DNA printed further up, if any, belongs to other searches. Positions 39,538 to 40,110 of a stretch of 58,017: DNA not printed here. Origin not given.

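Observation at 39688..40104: Phage IF-1 homologue whose start region lies in a 74 bp perfect direct repeat that duplicates a gene junction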

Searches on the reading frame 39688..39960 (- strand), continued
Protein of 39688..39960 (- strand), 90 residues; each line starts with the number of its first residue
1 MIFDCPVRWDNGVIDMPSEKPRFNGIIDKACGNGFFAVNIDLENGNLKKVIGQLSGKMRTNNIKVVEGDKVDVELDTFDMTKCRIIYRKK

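Call 24: find_encoding_contigs(protein=P0005, flank=3000, max_places=4)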
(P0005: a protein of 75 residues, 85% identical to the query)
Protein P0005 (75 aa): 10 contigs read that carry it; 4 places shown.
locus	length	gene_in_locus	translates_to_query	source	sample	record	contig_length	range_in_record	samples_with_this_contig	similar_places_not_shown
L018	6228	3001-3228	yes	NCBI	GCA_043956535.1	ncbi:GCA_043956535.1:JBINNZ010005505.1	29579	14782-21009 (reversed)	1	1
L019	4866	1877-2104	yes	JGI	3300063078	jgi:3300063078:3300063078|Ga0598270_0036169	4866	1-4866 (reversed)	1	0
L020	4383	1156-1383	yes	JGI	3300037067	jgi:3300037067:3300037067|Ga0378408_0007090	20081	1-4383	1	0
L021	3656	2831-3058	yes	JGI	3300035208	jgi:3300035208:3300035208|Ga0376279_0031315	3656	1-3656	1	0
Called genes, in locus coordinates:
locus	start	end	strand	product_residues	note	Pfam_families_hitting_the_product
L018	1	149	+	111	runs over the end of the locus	-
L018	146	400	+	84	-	-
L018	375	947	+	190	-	PF22075:DUF6939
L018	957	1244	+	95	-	-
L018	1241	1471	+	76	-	-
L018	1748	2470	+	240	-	-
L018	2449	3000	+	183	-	-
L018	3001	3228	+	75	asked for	PF01176:eIF-1a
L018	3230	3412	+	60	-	-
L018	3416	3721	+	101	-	-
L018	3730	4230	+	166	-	-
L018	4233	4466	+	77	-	-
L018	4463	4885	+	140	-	-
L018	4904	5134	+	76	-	-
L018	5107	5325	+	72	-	-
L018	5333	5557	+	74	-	-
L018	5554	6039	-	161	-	-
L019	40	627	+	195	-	PF12796:Ank_2, PF13606:Ank_3 (faint), PF13637:Ank_4, PF24521:Ank_KRIT1 (faint), PF13857:Ank_5 (faint), PF13637:Ank_4, PF00023:Ank (weak), PF13637:Ank_4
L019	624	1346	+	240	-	-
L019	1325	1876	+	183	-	-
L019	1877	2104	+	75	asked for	PF01176:eIF-1a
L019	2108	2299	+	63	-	-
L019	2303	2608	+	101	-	-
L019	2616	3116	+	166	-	-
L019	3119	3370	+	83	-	-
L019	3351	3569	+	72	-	-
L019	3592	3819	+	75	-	-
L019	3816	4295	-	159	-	-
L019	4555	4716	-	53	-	-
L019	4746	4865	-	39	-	?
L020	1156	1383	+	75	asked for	PF01176:eIF-1a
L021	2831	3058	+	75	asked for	PF01176:eIF-1a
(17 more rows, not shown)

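Call 41: find_encoding_contigs(protein=window:39688-39960:-, flank=1500, max_places=10)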
Protein window:39688-39960:- (90 aa): 9 contigs read that carry it; 4 places shown.
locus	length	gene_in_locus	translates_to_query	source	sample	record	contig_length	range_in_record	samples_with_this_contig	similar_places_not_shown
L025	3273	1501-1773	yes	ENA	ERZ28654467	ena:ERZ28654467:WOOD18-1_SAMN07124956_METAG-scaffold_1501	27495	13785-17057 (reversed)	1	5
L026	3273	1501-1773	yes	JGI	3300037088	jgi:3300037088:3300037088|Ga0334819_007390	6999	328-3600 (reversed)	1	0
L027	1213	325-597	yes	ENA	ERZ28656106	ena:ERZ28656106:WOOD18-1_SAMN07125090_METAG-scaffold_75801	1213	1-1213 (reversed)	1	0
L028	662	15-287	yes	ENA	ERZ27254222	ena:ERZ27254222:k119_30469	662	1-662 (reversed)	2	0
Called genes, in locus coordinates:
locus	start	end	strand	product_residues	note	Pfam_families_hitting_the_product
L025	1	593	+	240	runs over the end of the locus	-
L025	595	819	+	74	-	-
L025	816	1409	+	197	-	-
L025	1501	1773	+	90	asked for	PF01176:eIF-1a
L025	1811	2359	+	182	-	-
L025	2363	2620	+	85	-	-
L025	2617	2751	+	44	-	-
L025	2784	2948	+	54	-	-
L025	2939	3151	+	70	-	-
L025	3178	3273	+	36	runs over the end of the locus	-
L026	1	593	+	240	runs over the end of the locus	-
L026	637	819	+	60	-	-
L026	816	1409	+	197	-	-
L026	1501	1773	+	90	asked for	PF01176:eIF-1a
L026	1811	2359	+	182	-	-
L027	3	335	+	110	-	?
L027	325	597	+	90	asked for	PF01176:eIF-1a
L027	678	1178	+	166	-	-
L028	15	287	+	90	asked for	PF01176:eIF-1a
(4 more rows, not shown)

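Call 44: search_protein_families(library=ncbifam, proteins=[window:39688-39915:-], max_evalue=0.01)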
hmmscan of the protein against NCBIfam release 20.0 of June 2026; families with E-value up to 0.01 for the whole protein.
window:39688-39915:- (75 aa): 3 families
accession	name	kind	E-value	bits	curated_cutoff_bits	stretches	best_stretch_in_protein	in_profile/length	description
TIGR00008.1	infA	equivalog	3.8e-18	65.2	61.15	1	7-74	6-69/69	translation initiation factor IF-1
TIGR00523.1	eIF-1A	equivalog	4.3e-05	23.5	102.9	1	5-73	18-81/98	translation initiation factor eIF-1A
NF003082.0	PRK04012.1-1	equivalog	0.008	15.8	108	1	34-73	45-83/110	translation initiation factor aIF-1A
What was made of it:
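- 39688..39915 (-): IF-1 (infA-like) gene in its conserved 75-aa form, starting at Met16 (ATG 39915-39913). TIGR00008 infA scores 65.2 bits against a cut-off of 61.15 (call 44).
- The 75-aa form passes the infA equivalog cut-off (call 44).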

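Call 45: search_solved_structures(query=window:39688-39915:-, max_evalue=0.001, show_alignments=1)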
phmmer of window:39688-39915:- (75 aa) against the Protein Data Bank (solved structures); distinct sequences matched with E-value up to 0.001: 12.
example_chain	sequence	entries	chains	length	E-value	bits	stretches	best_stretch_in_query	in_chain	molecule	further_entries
6c00_A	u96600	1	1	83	7.7e-12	48.2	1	8-75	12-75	Translation initiation factor IF-1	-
2n3s_A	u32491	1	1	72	1.7e-10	43.9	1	18-75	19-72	Translation initiation factor IF-1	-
1ah9_A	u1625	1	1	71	2.3e-10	43.5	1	11-74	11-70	INITIATION FACTOR 1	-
9fco_I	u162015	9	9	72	2.3e-10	43.5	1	10-74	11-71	Translation initiation factor IF-1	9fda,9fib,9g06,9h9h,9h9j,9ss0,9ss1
2n78_A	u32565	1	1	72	4.1e-10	42.7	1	15-74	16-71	Translation initiation factor IF-1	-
2n8n_A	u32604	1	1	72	6.1e-10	42.2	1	15-75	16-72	Translation initiation factor IF-1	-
9dcn_A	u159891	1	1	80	1.4e-09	41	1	12-74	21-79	Translation initiation factor IF-1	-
5lmn_W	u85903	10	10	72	1.8e-09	40.7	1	6-74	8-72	Translation initiation factor IF-1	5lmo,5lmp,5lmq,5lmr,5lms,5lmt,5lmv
1hr0_W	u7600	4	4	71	2e-09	40.6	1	6-74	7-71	TRANSLATION INITIATION FACTOR | translation Initiation Factor 1 | Translation initiation factor IF-1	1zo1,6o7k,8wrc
4ql5_A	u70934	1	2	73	2.3e-09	40.4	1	16-75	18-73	Translation initiation factor IF-1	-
3i4o_A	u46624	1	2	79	7.1e-09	38.8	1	17-75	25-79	Translation initiation factor IF-1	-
2nch_A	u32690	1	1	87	0.00093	22.6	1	25-73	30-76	Translation initiation factor IF-1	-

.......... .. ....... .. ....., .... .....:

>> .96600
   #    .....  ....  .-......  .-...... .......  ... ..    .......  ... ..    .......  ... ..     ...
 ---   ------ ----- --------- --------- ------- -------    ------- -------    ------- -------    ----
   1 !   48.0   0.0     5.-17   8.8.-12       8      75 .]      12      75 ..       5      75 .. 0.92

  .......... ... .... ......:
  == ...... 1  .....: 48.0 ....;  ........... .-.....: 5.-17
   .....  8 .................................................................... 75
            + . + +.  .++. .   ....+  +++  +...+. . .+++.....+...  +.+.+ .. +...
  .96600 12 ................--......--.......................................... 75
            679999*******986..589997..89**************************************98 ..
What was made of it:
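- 39688..39915 (-): There are matches to solved bacterial IF-1 structures (call 45).
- On Bacterial-type IF-1 (infA): The best PDB matches are bacterial IF-1 chains, for example 6c00 at E=8e-12 (call 45).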
